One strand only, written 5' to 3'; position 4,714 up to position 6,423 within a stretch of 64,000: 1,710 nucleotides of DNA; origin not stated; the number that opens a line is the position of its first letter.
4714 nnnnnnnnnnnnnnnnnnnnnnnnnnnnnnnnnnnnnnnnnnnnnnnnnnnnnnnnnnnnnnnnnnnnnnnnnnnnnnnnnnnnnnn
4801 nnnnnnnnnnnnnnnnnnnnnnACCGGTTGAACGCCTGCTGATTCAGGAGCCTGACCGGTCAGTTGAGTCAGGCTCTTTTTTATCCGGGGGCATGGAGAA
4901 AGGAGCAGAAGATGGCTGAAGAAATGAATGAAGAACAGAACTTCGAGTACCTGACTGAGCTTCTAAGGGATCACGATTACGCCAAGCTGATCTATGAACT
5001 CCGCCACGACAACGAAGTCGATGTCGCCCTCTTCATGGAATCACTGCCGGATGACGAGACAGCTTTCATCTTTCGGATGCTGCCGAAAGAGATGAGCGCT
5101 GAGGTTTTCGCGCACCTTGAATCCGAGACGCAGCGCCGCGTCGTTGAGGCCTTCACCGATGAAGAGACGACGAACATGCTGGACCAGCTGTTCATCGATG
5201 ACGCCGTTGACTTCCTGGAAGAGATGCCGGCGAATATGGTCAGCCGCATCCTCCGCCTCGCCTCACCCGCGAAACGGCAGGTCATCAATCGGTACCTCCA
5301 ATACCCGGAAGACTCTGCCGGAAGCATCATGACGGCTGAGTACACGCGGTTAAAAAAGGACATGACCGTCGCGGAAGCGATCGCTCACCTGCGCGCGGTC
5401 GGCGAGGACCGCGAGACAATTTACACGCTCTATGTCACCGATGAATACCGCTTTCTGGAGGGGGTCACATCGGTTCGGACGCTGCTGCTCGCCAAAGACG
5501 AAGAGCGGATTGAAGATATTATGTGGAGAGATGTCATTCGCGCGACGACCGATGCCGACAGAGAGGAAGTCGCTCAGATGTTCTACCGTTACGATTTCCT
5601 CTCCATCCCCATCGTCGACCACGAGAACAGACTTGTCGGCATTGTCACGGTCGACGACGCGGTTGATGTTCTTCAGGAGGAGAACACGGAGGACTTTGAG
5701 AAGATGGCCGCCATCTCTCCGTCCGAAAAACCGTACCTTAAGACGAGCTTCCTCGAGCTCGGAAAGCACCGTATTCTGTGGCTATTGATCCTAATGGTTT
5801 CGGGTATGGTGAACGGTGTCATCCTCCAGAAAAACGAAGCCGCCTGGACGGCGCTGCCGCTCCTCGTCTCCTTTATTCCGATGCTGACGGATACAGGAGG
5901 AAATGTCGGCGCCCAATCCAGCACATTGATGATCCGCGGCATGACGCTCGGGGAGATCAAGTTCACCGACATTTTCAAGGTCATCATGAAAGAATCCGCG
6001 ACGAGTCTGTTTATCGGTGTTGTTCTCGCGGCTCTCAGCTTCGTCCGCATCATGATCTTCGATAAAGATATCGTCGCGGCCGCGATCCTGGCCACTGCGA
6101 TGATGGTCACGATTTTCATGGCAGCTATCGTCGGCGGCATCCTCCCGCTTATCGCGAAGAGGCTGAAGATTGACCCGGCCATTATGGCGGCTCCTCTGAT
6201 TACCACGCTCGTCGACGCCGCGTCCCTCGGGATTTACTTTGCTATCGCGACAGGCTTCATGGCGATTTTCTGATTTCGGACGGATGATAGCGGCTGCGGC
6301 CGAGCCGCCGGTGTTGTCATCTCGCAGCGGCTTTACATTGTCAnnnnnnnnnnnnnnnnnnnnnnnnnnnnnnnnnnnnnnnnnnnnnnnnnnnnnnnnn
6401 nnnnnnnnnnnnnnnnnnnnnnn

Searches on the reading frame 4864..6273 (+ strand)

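Call 22: search_protein_families(library=pfam, proteins=[window:4864-6273:+], max_evalue=0.00001)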
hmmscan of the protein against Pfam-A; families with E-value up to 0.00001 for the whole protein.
window:4864-6273:+ (469 aa): 3 families
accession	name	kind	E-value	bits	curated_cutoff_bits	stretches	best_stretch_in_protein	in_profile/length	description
PF01769.21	MgtE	-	4.2e-34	117.9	27.6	1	338-461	1-125/125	Divalent cation transporter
PF03448.22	MgtE_N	-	1.3e-27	96.7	25.9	1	51-150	3-102/102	MgtE intracellular N domain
PF00571.33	CBS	-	6.5e-16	58.8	24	1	216-271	1-56/57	CBS domain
